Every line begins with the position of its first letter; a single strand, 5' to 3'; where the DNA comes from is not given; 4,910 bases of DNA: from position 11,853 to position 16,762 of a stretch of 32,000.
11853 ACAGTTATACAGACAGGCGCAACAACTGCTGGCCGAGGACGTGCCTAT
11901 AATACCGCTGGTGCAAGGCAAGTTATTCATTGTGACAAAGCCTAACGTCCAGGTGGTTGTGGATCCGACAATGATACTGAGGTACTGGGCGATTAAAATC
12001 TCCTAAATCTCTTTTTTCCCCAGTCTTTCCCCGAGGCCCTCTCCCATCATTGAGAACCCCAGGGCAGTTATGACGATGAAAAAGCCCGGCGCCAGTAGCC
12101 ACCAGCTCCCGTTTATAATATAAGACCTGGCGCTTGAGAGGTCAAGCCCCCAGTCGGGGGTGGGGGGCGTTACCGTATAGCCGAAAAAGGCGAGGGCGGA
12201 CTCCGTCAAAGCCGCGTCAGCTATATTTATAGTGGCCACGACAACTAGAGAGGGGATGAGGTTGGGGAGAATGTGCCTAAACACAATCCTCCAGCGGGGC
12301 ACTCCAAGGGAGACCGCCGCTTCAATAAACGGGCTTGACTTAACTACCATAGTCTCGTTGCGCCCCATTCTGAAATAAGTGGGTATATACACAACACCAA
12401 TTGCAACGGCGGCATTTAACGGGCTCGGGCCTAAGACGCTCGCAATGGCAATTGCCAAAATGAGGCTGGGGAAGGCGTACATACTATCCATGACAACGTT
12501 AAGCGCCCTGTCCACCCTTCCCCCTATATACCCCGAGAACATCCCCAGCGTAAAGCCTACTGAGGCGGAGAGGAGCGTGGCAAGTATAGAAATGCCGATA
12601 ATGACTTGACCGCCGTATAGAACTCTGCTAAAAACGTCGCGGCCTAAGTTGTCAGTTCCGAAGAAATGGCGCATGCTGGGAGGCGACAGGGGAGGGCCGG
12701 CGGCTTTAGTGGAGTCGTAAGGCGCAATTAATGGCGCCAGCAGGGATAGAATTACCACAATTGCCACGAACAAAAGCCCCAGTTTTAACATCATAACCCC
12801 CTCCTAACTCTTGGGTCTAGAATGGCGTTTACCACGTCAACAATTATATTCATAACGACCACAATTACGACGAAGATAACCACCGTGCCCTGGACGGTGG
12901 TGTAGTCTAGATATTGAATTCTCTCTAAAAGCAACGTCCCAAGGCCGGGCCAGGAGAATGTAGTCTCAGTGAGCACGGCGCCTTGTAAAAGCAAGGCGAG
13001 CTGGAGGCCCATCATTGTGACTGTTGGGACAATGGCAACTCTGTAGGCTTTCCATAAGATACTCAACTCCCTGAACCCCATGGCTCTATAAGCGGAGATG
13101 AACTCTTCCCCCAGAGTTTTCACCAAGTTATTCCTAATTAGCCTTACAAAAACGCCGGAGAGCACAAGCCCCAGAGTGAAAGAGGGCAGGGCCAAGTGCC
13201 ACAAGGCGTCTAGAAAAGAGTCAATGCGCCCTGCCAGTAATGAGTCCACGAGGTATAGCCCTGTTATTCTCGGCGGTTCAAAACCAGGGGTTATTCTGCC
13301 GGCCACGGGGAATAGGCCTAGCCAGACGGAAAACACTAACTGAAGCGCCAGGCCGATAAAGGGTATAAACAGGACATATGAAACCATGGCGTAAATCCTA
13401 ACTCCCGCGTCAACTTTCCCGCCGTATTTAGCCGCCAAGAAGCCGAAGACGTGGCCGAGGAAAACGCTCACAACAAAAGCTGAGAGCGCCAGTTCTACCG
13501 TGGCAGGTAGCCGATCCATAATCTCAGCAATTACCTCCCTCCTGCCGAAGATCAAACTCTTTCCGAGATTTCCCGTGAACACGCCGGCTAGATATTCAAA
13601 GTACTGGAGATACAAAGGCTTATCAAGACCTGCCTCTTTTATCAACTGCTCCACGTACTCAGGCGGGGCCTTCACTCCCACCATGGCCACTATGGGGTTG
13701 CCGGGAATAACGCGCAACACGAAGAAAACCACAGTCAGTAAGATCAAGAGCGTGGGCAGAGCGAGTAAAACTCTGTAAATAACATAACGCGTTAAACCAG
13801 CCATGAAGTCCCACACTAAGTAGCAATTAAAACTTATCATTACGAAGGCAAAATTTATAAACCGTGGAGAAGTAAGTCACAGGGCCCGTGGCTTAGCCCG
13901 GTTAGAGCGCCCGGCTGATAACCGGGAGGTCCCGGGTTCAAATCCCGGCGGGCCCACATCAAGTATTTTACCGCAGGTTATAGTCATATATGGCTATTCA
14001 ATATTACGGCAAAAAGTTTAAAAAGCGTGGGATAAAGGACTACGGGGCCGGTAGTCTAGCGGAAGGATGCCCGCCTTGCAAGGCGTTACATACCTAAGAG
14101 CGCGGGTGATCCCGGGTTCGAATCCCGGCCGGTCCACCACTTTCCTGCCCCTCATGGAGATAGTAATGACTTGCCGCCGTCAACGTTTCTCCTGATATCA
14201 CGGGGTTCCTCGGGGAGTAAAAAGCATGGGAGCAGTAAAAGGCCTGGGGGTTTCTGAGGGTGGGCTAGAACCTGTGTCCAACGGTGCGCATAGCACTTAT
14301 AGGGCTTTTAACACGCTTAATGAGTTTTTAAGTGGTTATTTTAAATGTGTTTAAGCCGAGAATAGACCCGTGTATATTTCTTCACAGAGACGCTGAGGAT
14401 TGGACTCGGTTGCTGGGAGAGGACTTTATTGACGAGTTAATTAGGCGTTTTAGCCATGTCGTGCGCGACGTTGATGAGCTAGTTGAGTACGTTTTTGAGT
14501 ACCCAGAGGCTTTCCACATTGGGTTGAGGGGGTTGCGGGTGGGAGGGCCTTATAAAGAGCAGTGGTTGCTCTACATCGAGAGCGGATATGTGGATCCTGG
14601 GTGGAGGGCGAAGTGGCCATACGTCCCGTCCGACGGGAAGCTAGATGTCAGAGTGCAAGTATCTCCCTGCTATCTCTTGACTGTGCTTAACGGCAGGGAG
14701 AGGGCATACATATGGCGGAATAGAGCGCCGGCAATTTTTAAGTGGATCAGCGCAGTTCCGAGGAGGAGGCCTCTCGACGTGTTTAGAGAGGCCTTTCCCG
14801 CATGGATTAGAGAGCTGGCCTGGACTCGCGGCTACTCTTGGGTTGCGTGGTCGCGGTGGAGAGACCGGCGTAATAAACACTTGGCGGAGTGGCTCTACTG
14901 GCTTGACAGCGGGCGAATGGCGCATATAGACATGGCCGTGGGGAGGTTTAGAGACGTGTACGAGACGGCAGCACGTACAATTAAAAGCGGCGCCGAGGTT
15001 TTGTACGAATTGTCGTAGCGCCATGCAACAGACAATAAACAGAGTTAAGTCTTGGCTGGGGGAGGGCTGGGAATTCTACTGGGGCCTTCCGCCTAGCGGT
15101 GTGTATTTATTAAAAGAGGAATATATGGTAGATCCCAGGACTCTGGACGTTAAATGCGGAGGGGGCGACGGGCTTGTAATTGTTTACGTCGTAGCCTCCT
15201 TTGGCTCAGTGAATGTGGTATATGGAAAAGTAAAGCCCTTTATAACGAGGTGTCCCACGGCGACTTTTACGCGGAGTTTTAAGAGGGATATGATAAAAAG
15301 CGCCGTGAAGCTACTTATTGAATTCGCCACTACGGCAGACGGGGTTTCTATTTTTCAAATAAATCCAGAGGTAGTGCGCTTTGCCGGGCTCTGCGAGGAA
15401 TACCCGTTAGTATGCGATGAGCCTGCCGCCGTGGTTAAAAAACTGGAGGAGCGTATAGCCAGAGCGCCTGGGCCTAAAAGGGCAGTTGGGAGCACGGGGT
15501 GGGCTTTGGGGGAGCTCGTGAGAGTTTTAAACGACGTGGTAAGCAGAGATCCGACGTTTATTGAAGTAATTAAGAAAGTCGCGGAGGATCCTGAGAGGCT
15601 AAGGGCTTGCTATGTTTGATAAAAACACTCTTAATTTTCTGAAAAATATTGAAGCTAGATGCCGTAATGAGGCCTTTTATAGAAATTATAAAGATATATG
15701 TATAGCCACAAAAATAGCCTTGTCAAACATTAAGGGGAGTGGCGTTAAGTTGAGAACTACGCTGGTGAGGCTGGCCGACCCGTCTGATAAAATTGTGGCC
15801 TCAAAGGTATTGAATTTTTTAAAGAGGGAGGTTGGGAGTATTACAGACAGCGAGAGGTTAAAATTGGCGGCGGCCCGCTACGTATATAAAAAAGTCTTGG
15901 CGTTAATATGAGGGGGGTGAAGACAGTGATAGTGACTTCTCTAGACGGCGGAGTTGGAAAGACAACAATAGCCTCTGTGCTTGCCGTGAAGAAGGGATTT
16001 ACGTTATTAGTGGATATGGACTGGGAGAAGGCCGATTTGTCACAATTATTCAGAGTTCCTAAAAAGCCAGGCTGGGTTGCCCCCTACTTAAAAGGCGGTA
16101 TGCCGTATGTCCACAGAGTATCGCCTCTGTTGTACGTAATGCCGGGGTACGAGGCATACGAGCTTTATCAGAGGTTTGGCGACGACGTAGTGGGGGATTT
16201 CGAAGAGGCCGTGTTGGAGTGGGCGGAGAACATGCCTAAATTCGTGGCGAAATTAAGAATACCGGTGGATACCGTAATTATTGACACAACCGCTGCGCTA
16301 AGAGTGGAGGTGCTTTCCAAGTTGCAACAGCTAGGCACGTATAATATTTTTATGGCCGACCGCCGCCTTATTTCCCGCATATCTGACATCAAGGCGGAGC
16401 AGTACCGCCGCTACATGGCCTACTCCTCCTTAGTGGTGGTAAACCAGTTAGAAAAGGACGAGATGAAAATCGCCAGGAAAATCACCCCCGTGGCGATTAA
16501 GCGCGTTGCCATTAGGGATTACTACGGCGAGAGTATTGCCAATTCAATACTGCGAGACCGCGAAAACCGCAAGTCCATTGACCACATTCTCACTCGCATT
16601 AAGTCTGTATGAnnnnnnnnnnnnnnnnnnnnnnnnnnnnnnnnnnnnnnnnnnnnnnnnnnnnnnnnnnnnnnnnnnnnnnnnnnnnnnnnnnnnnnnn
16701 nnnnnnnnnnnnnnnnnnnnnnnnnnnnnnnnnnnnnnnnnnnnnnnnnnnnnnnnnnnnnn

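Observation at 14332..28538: One-strand 18-gene accessory cluster beside tRNA-Ile/tRNA-Ala encodes a highly divergent type IV filament-like machine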

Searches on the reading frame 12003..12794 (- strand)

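Call 7: search_protein_families(library=pfam, max_evalue=0.1, proteins=[window:12003-12794:-])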
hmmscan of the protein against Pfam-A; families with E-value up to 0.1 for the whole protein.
window:12003-12794:- (263 aa): 2 families
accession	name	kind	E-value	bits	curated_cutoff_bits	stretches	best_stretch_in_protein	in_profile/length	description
PF00528.27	BPD_transp_1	-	5.1e-26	92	26.4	1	80-252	1-172/184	Binding-protein-dependent transport system inner membrane component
PF12911.12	OppC_N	-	0.00086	19.6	23.9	1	5-29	18-42/53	N-terminal TM domain of oligopeptide transport permease C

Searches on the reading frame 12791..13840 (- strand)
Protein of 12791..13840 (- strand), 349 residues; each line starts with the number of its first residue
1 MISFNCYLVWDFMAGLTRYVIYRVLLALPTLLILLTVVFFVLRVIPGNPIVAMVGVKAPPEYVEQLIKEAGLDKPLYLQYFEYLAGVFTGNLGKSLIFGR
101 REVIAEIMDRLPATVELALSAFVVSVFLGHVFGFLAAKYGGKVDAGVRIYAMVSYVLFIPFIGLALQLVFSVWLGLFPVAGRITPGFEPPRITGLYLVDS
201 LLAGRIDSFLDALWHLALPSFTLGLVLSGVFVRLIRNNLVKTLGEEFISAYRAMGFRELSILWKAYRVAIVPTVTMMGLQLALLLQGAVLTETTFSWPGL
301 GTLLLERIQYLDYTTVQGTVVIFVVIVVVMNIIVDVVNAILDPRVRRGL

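Call 7: search_protein_families(library=pfam, max_evalue=0.1, proteins=[window:12791-13840:-])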
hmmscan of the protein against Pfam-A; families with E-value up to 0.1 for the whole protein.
window:12791-13840:- (349 aa): 2 families
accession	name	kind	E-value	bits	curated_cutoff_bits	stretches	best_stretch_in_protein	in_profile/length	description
PF00528.27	BPD_transp_1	-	7.1e-34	117.6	26.4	1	131-347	3-184/184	Binding-protein-dependent transport system inner membrane component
PF19300.4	BPD_transp_1_N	-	3.7e-14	53.3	23.8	1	17-118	2-114/114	Binding-prot-dependent transport system membrane comp, N-term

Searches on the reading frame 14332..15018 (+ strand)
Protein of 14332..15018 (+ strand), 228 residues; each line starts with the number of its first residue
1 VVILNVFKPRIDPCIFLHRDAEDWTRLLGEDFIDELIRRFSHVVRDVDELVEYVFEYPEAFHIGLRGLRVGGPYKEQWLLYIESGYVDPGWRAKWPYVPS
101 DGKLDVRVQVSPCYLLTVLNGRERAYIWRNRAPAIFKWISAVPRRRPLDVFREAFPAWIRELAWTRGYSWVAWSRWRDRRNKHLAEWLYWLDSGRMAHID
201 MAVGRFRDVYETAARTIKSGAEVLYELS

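Call 6: search_protein_families(library=pfam, max_evalue=0.1, proteins=[window:14332-15018:+])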
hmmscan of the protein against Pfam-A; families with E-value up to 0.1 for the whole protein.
window:14332-15018:+ (228 aa): 0 families

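Call 50: search_protein_families(library=ncbifam, max_evalue=0.01, proteins=[window:14332-15018:+])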
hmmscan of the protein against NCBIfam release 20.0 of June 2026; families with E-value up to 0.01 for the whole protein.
window:14332-15018:+ (228 aa): 0 families

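Call 91: search_protein_families(library=phrogs, max_evalue=0.001, proteins=[window:14332-15018:+])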
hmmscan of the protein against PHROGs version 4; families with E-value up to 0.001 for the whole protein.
window:14332-15018:+ (228 aa): 0 families

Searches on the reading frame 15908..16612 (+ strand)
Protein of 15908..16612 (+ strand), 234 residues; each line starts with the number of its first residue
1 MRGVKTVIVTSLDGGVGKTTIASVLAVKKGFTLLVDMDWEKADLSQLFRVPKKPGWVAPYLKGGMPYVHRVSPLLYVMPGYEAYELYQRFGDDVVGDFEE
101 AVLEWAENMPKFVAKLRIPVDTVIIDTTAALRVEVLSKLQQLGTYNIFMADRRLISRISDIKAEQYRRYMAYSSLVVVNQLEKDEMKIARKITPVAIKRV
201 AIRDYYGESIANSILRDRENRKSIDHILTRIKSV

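Call 6: search_protein_families(library=pfam, max_evalue=0.1, proteins=[window:15908-16612:+])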
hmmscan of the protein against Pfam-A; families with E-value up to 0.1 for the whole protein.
window:15908-16612:+ (234 aa): 3 families
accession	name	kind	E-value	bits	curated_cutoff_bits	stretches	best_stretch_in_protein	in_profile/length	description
PF01656.29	CbiA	-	0.0002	21.7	25.4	1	7-184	1-86/125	CobQ/CobB/MinD/ParA nucleotide binding domain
PF13614.12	AAA_31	-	0.0066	16.8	27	1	5-39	2-40/177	AAA domain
PF10609.15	ParA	-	0.016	15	27.1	1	5-28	4-27/246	NUBPL iron-transfer P-loop NTPase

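Call 50: search_protein_families(library=ncbifam, max_evalue=0.01, proteins=[window:15908-16612:+])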
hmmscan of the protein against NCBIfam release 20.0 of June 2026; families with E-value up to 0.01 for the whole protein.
window:15908-16612:+ (234 aa): 7 families
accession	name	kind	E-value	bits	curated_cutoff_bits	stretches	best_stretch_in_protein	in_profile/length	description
TIGR01969.1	minD_arch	subfamily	3.8e-05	23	201.75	0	6-54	2-54/251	cell division ATPase MinD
TIGR03371.1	cellulose_yhjQ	equivalog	0.00065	19.2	157.85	1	4-40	1-41/246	cellulose biosynthesis protein BcsQ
TIGR01007.1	eps_fam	subfamily_domain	0.0023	17.5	108.05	0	3-53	16-70/204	polysaccharide biosynthesis tyrosine autokinase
TIGR01968.1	minD_bact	equivalog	0.0029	17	212.9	0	5-38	2-39/261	septum site-determining protein MinD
NF041546.1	ParA_partition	equivalog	0.0033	17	180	0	9-38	4-37/203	ParA family partition ATPase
NF041136.1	MrpORP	equivalog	0.0049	16.2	450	1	5-52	6-57/365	iron-sulfur cluster carrier protein MrpORP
NF047398.1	AAA_KGGVGR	domain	0.0066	16.8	90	0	5-51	3-53/190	KGGVGR-motif variant AAA ATPase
